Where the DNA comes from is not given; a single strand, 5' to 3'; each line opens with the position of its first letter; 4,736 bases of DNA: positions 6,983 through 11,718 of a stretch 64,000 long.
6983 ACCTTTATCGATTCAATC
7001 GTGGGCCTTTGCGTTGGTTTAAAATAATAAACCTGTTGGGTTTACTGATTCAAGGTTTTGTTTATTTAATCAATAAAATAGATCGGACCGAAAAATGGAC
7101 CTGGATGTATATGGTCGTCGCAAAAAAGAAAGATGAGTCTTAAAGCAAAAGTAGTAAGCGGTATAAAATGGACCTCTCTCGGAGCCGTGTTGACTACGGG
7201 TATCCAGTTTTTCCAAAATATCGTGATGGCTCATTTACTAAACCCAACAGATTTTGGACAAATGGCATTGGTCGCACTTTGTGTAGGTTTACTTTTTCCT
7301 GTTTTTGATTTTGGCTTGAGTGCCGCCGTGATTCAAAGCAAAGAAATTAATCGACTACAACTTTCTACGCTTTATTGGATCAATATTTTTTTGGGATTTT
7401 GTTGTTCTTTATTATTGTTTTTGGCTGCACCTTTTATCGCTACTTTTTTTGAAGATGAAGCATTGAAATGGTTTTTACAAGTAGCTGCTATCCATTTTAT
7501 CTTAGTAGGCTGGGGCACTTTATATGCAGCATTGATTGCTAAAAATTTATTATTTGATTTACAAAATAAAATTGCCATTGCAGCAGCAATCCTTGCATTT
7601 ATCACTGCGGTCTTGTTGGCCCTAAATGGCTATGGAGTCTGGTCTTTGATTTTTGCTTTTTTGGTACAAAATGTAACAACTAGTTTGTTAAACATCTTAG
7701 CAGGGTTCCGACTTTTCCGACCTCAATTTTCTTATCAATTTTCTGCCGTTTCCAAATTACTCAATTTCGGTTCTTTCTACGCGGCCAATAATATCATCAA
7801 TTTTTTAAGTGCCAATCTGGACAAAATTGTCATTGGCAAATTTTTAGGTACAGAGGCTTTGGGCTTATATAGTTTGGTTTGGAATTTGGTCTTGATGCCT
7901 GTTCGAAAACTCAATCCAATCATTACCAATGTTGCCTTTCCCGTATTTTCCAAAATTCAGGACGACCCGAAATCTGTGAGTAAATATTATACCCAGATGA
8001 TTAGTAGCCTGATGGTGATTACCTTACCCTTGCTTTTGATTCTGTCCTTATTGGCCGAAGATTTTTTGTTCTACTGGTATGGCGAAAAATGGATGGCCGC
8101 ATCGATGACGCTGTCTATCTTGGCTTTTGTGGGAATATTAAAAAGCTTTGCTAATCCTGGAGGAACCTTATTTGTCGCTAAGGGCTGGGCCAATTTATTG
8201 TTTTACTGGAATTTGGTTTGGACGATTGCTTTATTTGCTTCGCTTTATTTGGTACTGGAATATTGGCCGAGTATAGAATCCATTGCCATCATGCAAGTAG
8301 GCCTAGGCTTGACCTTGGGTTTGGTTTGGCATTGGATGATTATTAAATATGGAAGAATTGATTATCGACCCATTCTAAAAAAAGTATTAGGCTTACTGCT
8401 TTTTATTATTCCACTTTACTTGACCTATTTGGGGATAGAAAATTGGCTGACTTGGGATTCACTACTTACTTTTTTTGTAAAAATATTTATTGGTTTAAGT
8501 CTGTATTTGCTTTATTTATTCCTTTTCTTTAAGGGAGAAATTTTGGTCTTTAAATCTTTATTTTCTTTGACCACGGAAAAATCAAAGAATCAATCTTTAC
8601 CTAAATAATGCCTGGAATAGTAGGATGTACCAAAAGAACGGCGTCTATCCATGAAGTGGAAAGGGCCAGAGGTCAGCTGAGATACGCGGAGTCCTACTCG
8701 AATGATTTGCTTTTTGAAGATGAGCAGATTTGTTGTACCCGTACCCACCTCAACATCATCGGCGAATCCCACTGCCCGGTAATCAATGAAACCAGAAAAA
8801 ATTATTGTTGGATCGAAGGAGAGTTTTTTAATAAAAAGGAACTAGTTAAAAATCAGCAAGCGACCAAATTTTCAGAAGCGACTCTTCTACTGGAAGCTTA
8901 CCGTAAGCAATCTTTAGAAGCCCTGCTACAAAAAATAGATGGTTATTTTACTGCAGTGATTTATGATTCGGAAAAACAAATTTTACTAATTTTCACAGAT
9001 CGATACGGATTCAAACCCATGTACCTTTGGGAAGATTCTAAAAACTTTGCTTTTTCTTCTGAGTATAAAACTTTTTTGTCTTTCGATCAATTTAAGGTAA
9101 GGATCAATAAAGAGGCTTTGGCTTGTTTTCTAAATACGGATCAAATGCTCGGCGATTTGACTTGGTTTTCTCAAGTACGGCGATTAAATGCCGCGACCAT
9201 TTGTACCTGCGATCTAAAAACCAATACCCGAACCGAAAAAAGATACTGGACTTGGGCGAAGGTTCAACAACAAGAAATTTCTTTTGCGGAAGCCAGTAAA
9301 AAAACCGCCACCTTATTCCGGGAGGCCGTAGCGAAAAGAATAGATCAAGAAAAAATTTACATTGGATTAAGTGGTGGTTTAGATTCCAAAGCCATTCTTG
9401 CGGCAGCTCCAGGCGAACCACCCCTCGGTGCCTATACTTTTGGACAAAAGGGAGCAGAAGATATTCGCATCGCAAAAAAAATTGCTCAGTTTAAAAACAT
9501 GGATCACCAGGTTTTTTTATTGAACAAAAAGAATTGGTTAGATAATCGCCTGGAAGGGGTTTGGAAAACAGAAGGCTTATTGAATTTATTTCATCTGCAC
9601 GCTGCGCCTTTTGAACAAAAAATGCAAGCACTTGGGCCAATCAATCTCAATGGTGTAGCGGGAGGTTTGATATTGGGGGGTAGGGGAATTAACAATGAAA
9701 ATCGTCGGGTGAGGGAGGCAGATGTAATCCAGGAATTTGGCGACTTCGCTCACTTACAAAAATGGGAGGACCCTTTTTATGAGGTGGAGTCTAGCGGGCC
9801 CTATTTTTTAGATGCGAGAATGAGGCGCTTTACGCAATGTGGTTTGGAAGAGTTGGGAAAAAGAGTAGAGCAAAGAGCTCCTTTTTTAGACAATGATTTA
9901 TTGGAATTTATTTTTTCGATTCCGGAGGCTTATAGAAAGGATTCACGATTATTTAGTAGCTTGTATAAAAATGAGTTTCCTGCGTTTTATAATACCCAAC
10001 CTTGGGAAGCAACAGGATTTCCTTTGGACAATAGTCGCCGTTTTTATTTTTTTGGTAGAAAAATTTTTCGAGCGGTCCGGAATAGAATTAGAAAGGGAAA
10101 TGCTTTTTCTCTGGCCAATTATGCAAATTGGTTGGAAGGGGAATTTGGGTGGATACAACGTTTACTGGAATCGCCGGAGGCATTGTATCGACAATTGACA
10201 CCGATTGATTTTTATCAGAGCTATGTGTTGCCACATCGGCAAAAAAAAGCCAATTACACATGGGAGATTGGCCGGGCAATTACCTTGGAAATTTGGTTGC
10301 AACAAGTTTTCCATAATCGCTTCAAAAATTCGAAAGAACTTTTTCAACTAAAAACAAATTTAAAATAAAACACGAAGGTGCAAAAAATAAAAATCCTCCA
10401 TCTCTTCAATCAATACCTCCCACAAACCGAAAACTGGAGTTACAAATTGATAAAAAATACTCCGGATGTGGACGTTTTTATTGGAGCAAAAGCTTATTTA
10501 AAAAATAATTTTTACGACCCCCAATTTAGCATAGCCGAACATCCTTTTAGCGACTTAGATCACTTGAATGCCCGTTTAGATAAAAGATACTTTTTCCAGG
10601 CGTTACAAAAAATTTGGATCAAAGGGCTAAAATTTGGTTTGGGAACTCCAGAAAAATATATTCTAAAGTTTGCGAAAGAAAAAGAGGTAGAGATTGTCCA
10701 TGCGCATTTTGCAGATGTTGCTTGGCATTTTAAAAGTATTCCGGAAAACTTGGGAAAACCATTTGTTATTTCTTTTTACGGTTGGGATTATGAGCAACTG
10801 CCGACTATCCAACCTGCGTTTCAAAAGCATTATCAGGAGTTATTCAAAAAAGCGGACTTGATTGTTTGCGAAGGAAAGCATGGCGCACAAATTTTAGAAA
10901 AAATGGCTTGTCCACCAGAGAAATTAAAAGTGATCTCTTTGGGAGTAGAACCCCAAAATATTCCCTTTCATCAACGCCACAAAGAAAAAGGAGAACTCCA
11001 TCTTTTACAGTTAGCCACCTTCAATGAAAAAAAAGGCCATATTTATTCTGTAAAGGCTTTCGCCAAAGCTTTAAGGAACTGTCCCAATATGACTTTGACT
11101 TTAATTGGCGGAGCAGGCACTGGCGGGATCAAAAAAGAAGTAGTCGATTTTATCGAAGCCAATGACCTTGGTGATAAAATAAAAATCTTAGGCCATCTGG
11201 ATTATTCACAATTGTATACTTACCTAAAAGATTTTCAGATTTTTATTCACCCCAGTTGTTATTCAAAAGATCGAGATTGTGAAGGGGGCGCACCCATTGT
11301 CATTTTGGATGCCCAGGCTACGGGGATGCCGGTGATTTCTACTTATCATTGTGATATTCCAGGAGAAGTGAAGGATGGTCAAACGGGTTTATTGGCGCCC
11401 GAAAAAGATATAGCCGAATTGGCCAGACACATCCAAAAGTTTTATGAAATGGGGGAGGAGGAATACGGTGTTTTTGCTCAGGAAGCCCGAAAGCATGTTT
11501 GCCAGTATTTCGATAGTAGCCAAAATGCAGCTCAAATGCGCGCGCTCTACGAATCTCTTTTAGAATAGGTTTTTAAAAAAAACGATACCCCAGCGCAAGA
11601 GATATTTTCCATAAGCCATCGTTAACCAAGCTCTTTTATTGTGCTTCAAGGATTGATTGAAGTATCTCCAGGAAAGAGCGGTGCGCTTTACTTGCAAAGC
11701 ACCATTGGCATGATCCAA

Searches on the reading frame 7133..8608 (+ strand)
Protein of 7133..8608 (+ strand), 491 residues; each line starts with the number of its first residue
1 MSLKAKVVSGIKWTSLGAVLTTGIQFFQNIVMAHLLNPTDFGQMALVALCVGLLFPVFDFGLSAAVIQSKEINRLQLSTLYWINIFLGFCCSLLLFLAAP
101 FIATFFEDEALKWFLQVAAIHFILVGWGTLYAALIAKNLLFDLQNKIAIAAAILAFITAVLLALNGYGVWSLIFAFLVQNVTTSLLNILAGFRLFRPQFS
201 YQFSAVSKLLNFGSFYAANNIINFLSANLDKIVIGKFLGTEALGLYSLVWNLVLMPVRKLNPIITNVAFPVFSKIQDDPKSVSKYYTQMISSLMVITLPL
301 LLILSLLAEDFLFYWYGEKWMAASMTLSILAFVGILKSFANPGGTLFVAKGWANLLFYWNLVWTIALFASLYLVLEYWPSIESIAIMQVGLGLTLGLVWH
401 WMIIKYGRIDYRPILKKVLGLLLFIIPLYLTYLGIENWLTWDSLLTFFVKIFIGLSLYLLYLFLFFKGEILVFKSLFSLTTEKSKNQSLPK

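Call 71: search_protein_families(library=pfam, max_evalue=0.000001, proteins=[window:7133-8608:+])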
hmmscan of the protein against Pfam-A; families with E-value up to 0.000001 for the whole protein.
window:7133-8608:+ (491 aa): 2 families
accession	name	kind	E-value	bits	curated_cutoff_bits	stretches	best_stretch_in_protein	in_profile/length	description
PF13440.11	Polysacc_synt_3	-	3.8e-69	233.6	23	1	31-323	1-291/293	Polysaccharide biosynthesis protein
PF01943.22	Polysacc_synt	-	9.5e-44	150.3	28.2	1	8-276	2-274/274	Polysaccharide biosynthesis protein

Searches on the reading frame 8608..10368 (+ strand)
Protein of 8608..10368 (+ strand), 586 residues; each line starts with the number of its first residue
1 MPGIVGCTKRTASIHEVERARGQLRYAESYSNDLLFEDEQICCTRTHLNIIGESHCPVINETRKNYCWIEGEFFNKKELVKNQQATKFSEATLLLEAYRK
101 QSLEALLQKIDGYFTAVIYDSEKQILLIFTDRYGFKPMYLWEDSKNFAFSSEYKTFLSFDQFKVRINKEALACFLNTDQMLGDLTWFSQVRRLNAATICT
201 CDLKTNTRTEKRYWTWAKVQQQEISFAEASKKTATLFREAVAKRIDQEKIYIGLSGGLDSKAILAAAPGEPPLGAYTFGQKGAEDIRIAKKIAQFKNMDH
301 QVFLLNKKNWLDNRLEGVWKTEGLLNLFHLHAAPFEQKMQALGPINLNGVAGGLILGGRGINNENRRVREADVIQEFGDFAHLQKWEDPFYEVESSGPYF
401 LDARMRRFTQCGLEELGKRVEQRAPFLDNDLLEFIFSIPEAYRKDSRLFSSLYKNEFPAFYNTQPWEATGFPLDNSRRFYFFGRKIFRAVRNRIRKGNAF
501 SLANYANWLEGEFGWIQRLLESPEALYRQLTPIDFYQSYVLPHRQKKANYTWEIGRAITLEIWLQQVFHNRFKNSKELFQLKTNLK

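Call 71: search_protein_families(library=pfam, max_evalue=0.000001, proteins=[window:8608-10368:+])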
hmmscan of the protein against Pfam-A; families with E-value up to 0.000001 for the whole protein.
window:8608-10368:+ (586 aa): 3 families
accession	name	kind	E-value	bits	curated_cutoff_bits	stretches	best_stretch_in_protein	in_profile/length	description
PF13537.11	GATase_7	-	4.3e-18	66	25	1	53-157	11-122/123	Glutamine amidotransferase domain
PF00733.27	Asn_synthase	-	3.1e-12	47.3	21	1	234-317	3-91/354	Asparagine synthase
PF13522.11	GATase_6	-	1.1e-11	45.3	27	1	41-152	12-130/130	Glutamine amidotransferase domain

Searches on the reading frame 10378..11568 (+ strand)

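Call 71: search_protein_families(library=pfam, max_evalue=0.000001, proteins=[window:10378-11568:+])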
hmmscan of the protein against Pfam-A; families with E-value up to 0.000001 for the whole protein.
window:10378-11568:+ (396 aa): 3 families
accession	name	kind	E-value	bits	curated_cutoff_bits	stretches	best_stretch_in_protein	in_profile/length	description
PF00534.26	Glycos_transf_1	-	2.2e-27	96.1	26.4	1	201-372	10-171/172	Glycosyl transferases group 1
PF13692.12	Glyco_trans_1_4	-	6.8e-22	78.7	27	1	209-356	4-140/142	Glycosyl transferases group 1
PF13439.12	Glyco_transf_4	-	6.2e-11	43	28.5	1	94-193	63-169/170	Glycosyltransferase Family 4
